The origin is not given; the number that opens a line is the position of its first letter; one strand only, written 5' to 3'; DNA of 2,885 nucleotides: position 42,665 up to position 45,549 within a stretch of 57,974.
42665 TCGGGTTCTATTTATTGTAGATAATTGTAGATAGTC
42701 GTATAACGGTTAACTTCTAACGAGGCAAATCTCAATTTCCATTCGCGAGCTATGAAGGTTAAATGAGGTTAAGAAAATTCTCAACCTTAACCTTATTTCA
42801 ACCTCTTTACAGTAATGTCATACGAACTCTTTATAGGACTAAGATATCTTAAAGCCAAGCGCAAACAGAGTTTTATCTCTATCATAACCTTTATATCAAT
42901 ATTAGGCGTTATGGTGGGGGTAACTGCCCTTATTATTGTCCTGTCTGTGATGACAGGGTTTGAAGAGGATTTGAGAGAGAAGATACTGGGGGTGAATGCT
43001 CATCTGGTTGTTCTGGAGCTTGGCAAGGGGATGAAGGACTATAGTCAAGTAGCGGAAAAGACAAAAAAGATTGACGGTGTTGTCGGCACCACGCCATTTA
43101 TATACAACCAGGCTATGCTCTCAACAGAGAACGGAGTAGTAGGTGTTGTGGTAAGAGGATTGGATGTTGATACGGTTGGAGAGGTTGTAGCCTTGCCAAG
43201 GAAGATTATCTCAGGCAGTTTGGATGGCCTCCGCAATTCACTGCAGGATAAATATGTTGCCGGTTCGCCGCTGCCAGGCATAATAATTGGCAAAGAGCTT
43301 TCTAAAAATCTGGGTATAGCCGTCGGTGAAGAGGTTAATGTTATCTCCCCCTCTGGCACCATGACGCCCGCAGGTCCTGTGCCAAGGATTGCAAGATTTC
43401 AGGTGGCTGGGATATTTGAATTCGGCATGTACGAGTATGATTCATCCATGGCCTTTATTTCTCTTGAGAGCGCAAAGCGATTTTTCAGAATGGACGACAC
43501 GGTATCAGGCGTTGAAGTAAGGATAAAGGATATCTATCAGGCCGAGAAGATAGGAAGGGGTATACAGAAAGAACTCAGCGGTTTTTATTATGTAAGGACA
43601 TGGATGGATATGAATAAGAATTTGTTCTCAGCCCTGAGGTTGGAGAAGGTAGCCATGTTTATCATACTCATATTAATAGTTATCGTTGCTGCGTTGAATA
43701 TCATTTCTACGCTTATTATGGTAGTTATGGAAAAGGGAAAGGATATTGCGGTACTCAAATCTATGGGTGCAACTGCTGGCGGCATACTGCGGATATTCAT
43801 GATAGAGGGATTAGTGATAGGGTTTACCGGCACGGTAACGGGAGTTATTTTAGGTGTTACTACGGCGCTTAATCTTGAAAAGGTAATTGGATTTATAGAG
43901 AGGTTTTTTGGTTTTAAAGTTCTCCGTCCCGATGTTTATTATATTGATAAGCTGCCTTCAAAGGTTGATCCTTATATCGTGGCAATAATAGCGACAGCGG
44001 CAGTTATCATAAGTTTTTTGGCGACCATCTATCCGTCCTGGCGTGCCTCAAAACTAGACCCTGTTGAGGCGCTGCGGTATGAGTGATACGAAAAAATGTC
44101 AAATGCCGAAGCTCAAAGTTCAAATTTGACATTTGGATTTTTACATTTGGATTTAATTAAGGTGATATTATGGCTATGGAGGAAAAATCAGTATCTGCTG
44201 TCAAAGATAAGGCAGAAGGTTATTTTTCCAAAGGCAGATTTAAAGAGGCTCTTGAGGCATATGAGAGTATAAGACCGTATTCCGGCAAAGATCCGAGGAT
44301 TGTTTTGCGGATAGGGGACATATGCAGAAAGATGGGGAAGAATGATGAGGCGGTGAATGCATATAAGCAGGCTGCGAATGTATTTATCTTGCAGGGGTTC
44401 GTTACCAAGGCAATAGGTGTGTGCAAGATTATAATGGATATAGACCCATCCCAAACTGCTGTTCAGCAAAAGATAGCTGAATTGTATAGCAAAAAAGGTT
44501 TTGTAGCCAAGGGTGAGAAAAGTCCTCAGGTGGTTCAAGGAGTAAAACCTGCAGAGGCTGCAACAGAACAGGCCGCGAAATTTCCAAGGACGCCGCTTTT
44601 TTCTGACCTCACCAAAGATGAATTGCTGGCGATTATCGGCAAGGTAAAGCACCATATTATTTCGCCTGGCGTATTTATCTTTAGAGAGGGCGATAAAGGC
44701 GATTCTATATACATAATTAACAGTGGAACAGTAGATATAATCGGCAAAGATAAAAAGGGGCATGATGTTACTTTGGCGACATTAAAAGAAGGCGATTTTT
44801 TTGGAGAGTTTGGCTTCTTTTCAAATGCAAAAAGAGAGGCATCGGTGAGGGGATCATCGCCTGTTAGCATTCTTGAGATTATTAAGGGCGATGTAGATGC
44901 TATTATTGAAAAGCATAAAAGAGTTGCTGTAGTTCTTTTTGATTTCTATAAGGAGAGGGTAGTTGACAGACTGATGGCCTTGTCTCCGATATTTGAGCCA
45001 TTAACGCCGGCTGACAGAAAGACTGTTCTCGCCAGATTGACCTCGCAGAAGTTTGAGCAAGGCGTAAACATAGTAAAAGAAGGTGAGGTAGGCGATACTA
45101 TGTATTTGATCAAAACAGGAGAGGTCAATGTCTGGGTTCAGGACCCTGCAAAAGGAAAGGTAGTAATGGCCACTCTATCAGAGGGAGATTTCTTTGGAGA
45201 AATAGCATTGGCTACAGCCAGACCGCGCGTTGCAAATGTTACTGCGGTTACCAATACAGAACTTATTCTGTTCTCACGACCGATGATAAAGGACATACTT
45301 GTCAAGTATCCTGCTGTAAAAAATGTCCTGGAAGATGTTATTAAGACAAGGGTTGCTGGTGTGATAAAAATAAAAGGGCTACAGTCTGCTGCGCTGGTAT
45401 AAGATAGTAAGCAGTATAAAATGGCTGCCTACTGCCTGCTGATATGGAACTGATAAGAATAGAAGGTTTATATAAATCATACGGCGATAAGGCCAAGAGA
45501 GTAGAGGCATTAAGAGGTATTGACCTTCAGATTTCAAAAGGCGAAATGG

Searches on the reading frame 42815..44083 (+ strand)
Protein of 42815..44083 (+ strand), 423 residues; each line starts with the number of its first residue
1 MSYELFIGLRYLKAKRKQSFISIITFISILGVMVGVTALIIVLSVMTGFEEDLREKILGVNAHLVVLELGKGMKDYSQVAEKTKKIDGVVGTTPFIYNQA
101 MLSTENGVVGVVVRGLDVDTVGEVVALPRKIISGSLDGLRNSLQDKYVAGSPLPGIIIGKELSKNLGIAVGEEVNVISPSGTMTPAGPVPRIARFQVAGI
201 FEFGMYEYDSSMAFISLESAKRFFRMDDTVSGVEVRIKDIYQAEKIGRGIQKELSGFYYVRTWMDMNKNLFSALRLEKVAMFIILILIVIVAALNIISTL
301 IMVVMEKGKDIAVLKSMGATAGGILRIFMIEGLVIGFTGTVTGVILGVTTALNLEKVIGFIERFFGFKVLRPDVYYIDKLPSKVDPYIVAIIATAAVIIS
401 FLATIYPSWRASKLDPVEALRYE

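Call 12: search_protein_families(library=pfam, proteins=[window:42815-44083:+], max_evalue=0.00001)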
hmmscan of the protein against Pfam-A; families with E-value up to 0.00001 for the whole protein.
window:42815-44083:+ (423 aa): 2 families
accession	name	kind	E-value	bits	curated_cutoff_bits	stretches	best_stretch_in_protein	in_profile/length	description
PF02687.27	FtsX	-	4.3e-15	56.2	25.5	1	282-416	1-120/120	FtsX-like permease C-terminal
PF12704.14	MacB_PCD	-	2.3e-13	51.3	27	1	25-250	1-204/207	MacB-like periplasmic core domain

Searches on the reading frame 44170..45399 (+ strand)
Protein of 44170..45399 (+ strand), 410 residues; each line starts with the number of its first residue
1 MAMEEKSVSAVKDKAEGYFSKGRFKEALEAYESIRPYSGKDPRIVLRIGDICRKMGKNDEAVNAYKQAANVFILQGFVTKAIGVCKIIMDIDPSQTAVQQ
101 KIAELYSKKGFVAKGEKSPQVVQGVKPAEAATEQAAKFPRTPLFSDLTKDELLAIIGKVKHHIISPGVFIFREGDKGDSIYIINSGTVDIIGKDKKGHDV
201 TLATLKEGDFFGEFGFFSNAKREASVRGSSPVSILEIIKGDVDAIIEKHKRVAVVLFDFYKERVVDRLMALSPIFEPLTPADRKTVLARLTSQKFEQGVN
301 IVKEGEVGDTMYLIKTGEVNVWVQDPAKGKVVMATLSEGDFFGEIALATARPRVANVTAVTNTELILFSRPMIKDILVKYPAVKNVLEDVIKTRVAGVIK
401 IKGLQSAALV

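Call 12: search_protein_families(library=pfam, proteins=[window:44170-45399:+], max_evalue=0.00001)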
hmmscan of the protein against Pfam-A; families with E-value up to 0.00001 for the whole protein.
window:44170-45399:+ (410 aa): 5 families
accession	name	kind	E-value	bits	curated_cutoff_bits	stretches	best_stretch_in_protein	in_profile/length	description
PF00027.35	cNMP_binding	-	4e-40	136.1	27.5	2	165-249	5-89/89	Cyclic nucleotide-binding domain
PF13414.12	TPR_11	-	7.6e-08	32.4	26.8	0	49-69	1-21/42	TPR repeat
PF00515.34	TPR_1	-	8e-07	29.1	27.8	0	47-68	6-27/34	Tetratricopeptide repeat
PF07719.23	TPR_2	-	1.5e-06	28.3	27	0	47-69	6-28/34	Tetratricopeptide repeat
PF13181.12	TPR_8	-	8e-06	26.1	25.7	0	44-69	3-28/34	Tetratricopeptide repeat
